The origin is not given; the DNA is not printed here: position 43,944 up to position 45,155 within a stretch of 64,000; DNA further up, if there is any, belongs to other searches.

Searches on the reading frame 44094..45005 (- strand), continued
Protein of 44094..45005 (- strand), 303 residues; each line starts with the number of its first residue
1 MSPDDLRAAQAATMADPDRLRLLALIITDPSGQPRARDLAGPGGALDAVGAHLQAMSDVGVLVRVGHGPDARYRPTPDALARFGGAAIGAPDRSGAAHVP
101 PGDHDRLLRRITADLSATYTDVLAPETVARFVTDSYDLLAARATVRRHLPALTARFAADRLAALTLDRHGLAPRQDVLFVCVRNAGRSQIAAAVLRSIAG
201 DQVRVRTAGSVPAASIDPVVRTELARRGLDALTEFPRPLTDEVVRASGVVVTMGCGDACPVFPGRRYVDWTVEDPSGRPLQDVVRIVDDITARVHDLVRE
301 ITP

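Call 25: find_encoding_contigs(protein=P0125, flank=8000, max_places=2)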
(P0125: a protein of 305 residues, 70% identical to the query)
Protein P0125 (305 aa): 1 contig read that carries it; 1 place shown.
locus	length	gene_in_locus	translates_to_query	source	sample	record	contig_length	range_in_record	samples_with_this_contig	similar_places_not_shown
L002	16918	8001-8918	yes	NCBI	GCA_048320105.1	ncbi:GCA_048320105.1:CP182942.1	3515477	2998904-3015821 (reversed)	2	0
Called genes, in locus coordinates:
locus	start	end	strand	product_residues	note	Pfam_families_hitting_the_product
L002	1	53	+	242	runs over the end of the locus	-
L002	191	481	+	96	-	PF06013:WXG100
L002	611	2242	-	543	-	PF00118:Cpn60_TCP1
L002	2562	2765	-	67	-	PF00313:CSD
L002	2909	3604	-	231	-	PF13399:LytR_C (weak)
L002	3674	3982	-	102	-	PF11662:DUF3263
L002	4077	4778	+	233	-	PF03167:UDG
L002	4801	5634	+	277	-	PF00657:Lipase_GDSL, PF13472:Lipase_GDSL_2, PF25182:NonGDSL (weak)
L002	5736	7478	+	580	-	PF00890:FAD_binding_2 (faint), PF01266:DAO (faint), PF07992:Pyr_redox_2, PF13450:NAD_binding_8 (faint), PF13738:Pyr_redox_3 (weak), PF00070:Pyr_redox, PF02852:Pyr_redox_dim, PF00581:Rhodanese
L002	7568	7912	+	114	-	PF12802:MarR_2, PF12840:HTH_20, PF13412:HTH_24 (weak), PF01022:HTH_5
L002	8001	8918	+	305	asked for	PF21234:Phosphatase-like_N, PF01451:LMWPc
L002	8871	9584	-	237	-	PF00486:Trans_reg_C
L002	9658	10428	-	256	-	PF02463:SMC_N (faint), PF00005:ABC_tran, PF13304:AAA_21 (faint)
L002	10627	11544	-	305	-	PF00528:BPD_transp_1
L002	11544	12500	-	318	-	PF00528:BPD_transp_1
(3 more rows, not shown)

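Call 26: find_encoding_contigs(protein=P0171, flank=8000, max_places=2)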
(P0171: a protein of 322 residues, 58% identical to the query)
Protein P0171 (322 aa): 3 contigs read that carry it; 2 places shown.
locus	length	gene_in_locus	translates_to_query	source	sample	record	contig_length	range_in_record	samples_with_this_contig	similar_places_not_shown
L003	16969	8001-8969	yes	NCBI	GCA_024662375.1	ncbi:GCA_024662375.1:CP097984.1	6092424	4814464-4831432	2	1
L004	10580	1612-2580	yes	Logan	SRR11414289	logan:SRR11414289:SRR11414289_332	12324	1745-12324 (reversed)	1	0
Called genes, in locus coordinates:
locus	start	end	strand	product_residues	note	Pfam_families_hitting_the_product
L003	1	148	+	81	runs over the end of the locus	PF09954:DUF2188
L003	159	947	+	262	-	PF08980:DUF1883, PF01582:TIR, PF13676:TIR_2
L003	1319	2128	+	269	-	-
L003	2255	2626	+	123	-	PF08937:ThsB_TIR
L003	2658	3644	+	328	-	PF00656:Peptidase_C14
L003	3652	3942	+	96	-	-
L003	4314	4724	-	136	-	PF01451:LMWPc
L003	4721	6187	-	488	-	PF07992:Pyr_redox_2, PF01266:DAO (faint), PF13738:Pyr_redox_3 (weak), PF00070:Pyr_redox, PF02852:Pyr_redox_dim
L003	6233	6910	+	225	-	PF01022:HTH_5, PF12840:HTH_20, PF01451:LMWPc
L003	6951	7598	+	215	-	PF21234:Phosphatase-like_N, PF01451:LMWPc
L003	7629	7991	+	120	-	PF12840:HTH_20, PF01022:HTH_5, PF12802:MarR_2 (weak)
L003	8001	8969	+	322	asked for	PF21234:Phosphatase-like_N, PF01451:LMWPc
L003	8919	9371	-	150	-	PF01451:LMWPc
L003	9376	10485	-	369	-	PF13593:SBF_like (weak), PF01758:SBF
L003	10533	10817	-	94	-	PF12840:HTH_20 (weak), PF01022:HTH_5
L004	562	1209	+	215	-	PF21234:Phosphatase-like_N, PF01451:LMWPc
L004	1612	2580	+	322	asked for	PF21234:Phosphatase-like_N, PF01451:LMWPc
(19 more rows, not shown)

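Call 27: find_encoding_contigs(protein=P0144, flank=8000, max_places=2)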
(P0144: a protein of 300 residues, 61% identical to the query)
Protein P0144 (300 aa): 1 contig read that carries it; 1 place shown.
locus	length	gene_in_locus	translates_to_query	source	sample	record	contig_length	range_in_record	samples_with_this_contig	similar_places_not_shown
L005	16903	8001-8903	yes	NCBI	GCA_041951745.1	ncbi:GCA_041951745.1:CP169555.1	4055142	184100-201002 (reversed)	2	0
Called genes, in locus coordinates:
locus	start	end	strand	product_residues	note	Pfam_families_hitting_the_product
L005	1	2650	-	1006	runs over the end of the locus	PF02091:tRNA-synt_2e, PF02092:tRNA_synt_2f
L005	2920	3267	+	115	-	PF00893:Multi_Drug_Res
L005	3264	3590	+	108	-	PF00893:Multi_Drug_Res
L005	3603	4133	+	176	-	PF00440:TetR_N, PF17937:TetR_C_28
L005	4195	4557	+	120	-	PF25213:HVO_A0261_N (weak), PF12840:HTH_20, PF01022:HTH_5, PF01047:MarR (weak), PF12802:MarR_2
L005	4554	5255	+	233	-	PF01545:Cation_efflux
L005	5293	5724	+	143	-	PF19834:DUF6314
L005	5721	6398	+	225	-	PF00485:PRK (weak), PF13671:AAA_33 (faint)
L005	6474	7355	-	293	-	PF00892:EamA, PF03151:TPT (weak), PF00892:EamA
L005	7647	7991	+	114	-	PF12840:HTH_20, PF13412:HTH_24 (weak), PF01022:HTH_5, PF12802:MarR_2 (weak), PF09339:HTH_IclR (faint)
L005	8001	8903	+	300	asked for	PF21234:Phosphatase-like_N, PF01451:LMWPc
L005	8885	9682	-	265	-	PF00486:Trans_reg_C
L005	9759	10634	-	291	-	PF02463:SMC_N (faint), PF00005:ABC_tran, PF13304:AAA_21 (faint)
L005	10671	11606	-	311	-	PF00528:BPD_transp_1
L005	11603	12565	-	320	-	PF00528:BPD_transp_1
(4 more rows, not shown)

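Call 33: find_related_loci(query=A1, collection=genome_contigs, flank=10000)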
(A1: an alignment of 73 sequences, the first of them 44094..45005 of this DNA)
Query A1 (303 aa) in genome_contigs; peptide patterns used: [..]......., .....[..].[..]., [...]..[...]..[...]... (x = any residue, [..] = any of these).
600 stretches matched a pattern (row limit reached: there are more); 595 encode a relative of the query (tblastn E <= 1e-3); the best 80 are kept; 80 distinct loci.
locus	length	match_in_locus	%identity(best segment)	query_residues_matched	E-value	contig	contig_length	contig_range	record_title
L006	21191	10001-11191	47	8-301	2e-71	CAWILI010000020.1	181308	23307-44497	MAG: uncultured Actinomycetota bacterium isolate MFD05176.bin.2.161 genome assembly, contig: contig_3515, whole genome s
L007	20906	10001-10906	46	10-301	4e-69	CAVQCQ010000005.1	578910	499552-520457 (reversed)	MAG: uncultured Actinomycetota bacterium isolate MFD02360.bin.2.216 genome assembly, contig: contig_1509, whole genome s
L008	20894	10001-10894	44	7-298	2e-68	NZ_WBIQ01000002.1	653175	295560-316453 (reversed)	Agromyces lapidis strain JCM 14321 Scaffold2_1, whole genome shotgun sequence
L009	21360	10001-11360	48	12-303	8e-63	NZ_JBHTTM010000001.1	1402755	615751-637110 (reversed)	Agromyces sp. NPDC056523 NPDC056523_T33_H2.ctg-0001, whole genome shotgun sequence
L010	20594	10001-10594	52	105-301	3e-61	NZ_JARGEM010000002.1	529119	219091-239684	Salinibacterium metalliresistens strain H3M29-4 spades_K_25_97_2, whole genome shotgun sequence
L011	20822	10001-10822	46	12-294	9e-60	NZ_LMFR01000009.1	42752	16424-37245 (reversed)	Microbacterium sp. Root53 contig_17, whole genome shotgun sequence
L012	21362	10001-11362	45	1-303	3e-59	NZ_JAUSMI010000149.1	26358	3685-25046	MAG: Microcella sp. isolate E19_concoct.bin.97 E19_k141_375278, whole genome shotgun sequence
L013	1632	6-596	52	99-301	3e-61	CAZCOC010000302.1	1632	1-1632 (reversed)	MAG TPA_asm: uncultured Salinibacterium sp. isolate SRP128246_co1_102 genome assembly, contig: NODE_210676_length_1632_c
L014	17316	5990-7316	45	10-303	1e-57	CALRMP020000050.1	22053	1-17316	MAG: Gulosibacter sp. Marseille-P7157 isolate JJ-KL21111-146-4-m1-bin281 genome assembly, contig: JJ-KL21111-146-C207, w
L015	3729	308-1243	40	3-301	2e-56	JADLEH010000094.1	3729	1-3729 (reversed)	MAG: Propionibacteriaceae bacterium isolate SJ317 c_000000216431, whole genome shotgun sequence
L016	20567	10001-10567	55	114-301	1e-55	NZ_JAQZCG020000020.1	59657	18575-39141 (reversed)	Microbacterium thalli strain NM3R9 NODE_20_length_59657_cov_40.052041, whole genome shotgun sequence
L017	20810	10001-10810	45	5-280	2e-55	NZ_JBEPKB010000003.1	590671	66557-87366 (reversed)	Agromyces zhanjiangensis strain SYSU T00266 NODE_3_length_590671_cov_127.311772, whole genome shotgun sequence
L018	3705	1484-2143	43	85-303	1e-55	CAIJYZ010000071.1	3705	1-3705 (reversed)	MAG: uncultured actinobacterium isolate Ja_bin-2679 genome assembly, contig: bin-2679:071/130, whole genome shotgun sequ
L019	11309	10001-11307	43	2-301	3e-55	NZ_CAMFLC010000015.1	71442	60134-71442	MAG: uncultured Leifsonia sp. isolate SRR12456161_bin.8_metaWRAP_v1.3_MAG ERZ12289963.218, whole genome shotgun sequence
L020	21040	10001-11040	51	107-303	3e-55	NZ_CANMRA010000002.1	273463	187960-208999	Uncultured Kocuria sp. isolate 2-558A.fasta NODE_2, whole genome shotgun sequence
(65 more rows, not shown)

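Call 52: predict_structure(alignment_id=A1)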
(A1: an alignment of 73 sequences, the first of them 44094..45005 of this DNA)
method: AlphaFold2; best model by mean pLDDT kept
length: 303 residues; sequences in the alignment: 73
mean_pLDDT: 92.0   pTM: 0.88
mean pLDDT of the five models: 92.0, 89.2, 87.9, 86.5, 85.5
residues with pLDDT >= 90: 234; 70-90: 60; 50-70: 9; < 50: 0
segments of 3 or more residues with pLDDT < 50: none
pLDDT, mean of each block of 10 residues (from residue 1): 94 97 95 94 95 98 92 94 91 82 91 95 96 95 80 94 77 82 92 95 91 87 96 91 93 91 94 95 98 97 83
secondary structure, 60 per line:
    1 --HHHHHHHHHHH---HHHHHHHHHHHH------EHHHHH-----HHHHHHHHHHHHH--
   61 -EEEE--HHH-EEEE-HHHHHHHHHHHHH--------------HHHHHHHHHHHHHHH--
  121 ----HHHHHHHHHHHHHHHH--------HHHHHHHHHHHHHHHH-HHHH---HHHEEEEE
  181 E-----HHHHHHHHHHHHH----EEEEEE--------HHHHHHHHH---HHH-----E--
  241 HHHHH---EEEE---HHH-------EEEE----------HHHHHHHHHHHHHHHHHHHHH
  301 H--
elements in order: H3-13 H17-28 H36-40 H46-58 E62-65 E72-75 H77-89 H104-118 H125-140 H149-164 H166-169 E176-181 H187-199 E204-209 H218-226 H241-245 E249-252 E266-269 H280-301

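Call 55: fold_search(model_id=the predicted structure, library=pdb)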
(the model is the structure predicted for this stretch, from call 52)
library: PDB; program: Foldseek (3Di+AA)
matches with E <= 10: 1106; with E <= 0.001: 70
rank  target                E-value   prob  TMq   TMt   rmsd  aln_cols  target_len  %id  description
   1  3t38_A                2.6e-18  1.00  0.60  0.89   2.3       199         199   45  Corynebacterium glutamicum thioredoxin-dependent arsenate reductase Cg_ArsC1' (released 2011-11-23)
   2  3t38_B                8.4e-17  1.00  0.58  0.91   2.1       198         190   45  Corynebacterium glutamicum thioredoxin-dependent arsenate reductase Cg_ArsC1' (released 2011-11-23)
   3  2cd7                  9.7e-08  1.00  0.38  0.84   1.9       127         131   24  Staphylococcus aureus pI258 arsenate reductase (ArsC) H62Q mutant (released 2006-06-28)
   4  1jf8                  1.9e-07  1.00  0.38  0.85   1.8       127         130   24  X-ray structure of reduced C10S, C15A arsenate reductase from pI258 (released 2001-10-03)
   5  1lk0_A                2.4e-07  1.00  0.38  0.85   1.9       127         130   24  Disulfide intermediate of C89L Arsenate reductase from pI258 (released 2002-08-07)
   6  1lju                  3.3e-07  1.00  0.37  0.82   2.3       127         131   24  X-RAY STRUCTURE OF C15A ARSENATE REDUCTASE FROM PI258 COMPLEXED WITH ARSENITE (released 2002-08-07)
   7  3rh0_A                3.8e-07  1.00  0.38  0.86   2.6       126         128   29  Corynebacterium glutamicum mycothiol/mycoredoxin1-dependent arsenate reductase Cg_ArsC2 (released 2011-11-30)
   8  3rh0_B                4.3e-07  1.00  0.38  0.86   2.6       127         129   29  Corynebacterium glutamicum mycothiol/mycoredoxin1-dependent arsenate reductase Cg_ArsC2 (released 2011-11-30)
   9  1ljl                  5.5e-07  1.00  0.38  0.84   1.9       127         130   24  Wild Type pI258 S. aureus arsenate reductase (released 2002-08-07)
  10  1y1l_A                6.5e-07  1.00  0.35  0.82   2.8       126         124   31  Crystal structure of arsenate reductase from Archaeoglobus fulgidus DSM 4304, structural genomics (released 2004-11-30)
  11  1jl3_A                1.9e-06  1.00  0.38  0.81   2.0       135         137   24  Crystal Structure of B. subtilis ArsC (released 2001-10-24)
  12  8p6m_B                3.4e-06  1.00  0.35  0.76   2.8       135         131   28  Arsenate reductase (ArsC2) from Deinococcus indicus (released 2023-08-30)
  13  1jfv                  3.9e-06  1.00  0.38  0.83   2.3       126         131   21  X-Ray Structure of oxidised C10S, C15A arsenate reductase from pI258 (released 2001-10-03)
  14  8p5n_A                4.6e-06  1.00  0.38  0.79   2.9       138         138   26  Arsenate reductase (ArsC2) from Deinococcus indicus, co-crystallized with arsenate (released 2023-08-30)
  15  1rxe                  5.1e-06  1.00  0.38  0.85   1.8       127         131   23  ArsC complexed with MNB (released 2004-06-01)
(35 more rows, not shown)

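Call 60: find_encoding_contigs(protein=P0195, flank=8000, max_places=1)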
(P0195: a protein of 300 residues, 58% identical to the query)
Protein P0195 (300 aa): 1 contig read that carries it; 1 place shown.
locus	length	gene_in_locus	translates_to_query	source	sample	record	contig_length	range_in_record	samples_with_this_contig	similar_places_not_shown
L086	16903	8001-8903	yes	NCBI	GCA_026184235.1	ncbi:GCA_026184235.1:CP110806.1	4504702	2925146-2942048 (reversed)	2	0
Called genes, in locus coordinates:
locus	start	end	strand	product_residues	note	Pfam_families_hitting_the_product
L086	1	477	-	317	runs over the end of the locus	PF14417:MEDS, PF13581:HATPase_c_2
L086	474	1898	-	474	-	PF01590:GAF, PF13185:GAF_2, PF00563:EAL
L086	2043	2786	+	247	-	PF13185:GAF_2, PF03861:ANTAR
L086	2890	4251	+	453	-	PF01266:DAO, PF13450:NAD_binding_8, PF13738:Pyr_redox_3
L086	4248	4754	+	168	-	PF13302:Acetyltransf_3 (weak), PF13420:Acetyltransf_4 (weak), PF00583:Acetyltransf_1, PF13508:Acetyltransf_7 (weak)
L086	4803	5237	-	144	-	PF01451:LMWPc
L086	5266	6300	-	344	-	PF01022:HTH_5, PF12840:HTH_20, PF21234:Phosphatase-like_N, PF01451:LMWPc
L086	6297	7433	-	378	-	PF01758:SBF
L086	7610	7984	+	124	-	PF09339:HTH_IclR (faint), PF01022:HTH_5, PF12802:MarR_2 (weak), PF12840:HTH_20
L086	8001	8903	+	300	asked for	PF21234:Phosphatase-like_N, PF01451:LMWPc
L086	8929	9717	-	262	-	PF00486:Trans_reg_C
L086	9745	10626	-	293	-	PF00005:ABC_tran, PF02463:SMC_N (faint), PF13304:AAA_21 (faint)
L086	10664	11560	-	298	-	PF00528:BPD_transp_1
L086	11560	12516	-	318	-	PF00528:BPD_transp_1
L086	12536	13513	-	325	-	PF12849:PBP_like_2, PF12727:PBP_like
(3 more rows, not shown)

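Call 61: find_encoding_contigs(protein=P0209, flank=8000, max_places=1)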
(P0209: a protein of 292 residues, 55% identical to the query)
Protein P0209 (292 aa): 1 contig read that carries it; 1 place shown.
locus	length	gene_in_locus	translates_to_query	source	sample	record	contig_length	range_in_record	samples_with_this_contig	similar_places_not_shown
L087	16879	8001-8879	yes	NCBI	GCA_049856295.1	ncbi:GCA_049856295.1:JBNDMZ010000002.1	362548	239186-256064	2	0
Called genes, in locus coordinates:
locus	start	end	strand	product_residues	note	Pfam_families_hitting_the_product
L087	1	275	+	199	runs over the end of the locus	PF03596:Cad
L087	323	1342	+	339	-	PF13593:SBF_like, PF01758:SBF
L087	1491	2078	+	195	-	PF00239:Resolvase, PF02796:HTH_7, PF13936:HTH_38 (weak)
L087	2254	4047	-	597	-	PF00142:Fer4_NifH (faint), PF00448:SRP54 (faint), PF01656:CbiA, PF02374:ArsA_ATPase, PF13614:AAA_31, PF01656:CbiA, PF02374:ArsA_ATPase, PF10609:ParA (weak), +12 more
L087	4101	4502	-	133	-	PF06953:ArsD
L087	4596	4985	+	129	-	PF12840:HTH_20, PF01022:HTH_5, PF12802:MarR_2 (weak)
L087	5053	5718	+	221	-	PF01022:HTH_5 (weak), PF12840:HTH_20, PF01451:LMWPc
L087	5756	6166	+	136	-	PF01451:LMWPc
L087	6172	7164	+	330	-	PF01946:Thi4 (faint), PF03486:HI0933_like (faint), PF07992:Pyr_redox_2, PF00890:FAD_binding_2 (faint), PF01266:DAO (faint), PF12831:FAD_oxidored (faint), PF13738:Pyr_redox_3, PF00070:Pyr_redox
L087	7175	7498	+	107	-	PF00085:Thioredoxin, PF08534:Redoxin (weak), PF13098:Thioredoxin_2 (weak), PF13905:Thioredoxin_8 (weak), PF13192:Thioredoxin_3 (weak)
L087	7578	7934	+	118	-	PF01022:HTH_5, PF01047:MarR (weak), PF12802:MarR_2, PF12840:HTH_20, PF13412:HTH_24 (weak)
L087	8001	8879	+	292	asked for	PF21234:Phosphatase-like_N, PF01451:LMWPc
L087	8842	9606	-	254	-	PF00486:Trans_reg_C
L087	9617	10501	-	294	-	PF02463:SMC_N (faint), PF00005:ABC_tran, PF13304:AAA_21 (faint)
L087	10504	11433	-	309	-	PF00528:BPD_transp_1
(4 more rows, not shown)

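Call 62: find_encoding_contigs(protein=P0169, flank=8000, max_places=1)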
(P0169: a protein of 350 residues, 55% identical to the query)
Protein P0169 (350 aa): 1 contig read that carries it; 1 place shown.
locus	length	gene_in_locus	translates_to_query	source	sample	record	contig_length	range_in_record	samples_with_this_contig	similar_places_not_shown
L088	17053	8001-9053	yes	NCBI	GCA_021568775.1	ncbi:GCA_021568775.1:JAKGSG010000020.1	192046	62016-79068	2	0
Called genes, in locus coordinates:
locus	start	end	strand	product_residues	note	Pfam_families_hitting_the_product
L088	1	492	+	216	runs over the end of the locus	PF00300:His_Phos_1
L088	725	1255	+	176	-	PF03703:bPH_2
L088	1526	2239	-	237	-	PF03473:MOSC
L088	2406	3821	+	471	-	PF01266:DAO (faint), PF07992:Pyr_redox_2, PF00070:Pyr_redox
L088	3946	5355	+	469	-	-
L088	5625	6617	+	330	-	PF12840:HTH_20, PF01022:HTH_5, PF12802:MarR_2 (weak), PF21234:Phosphatase-like_N, PF01451:LMWPc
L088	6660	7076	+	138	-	PF01451:LMWPc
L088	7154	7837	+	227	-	PF00230:MIP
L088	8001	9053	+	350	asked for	PF21234:Phosphatase-like_N, PF01451:LMWPc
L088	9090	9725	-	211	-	-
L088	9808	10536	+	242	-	PF00903:Glyoxalase (faint), PF18029:Glyoxalase_6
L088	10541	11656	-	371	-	-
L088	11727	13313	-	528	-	PF00070:Pyr_redox (faint), PF00743:FMO-like, PF01266:DAO (weak), PF01593:Amino_oxidase (faint), PF07992:Pyr_redox_2, PF13450:NAD_binding_8, PF13454:NAD_binding_9 (faint), PF13738:Pyr_redox_3 (weak)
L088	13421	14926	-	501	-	PF01979:Amidohydro_1 (faint), PF07969:Amidohydro_3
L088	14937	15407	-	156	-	PF03928:HbpS-like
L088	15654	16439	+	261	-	PF04545:Sigma70_r4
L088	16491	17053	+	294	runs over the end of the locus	-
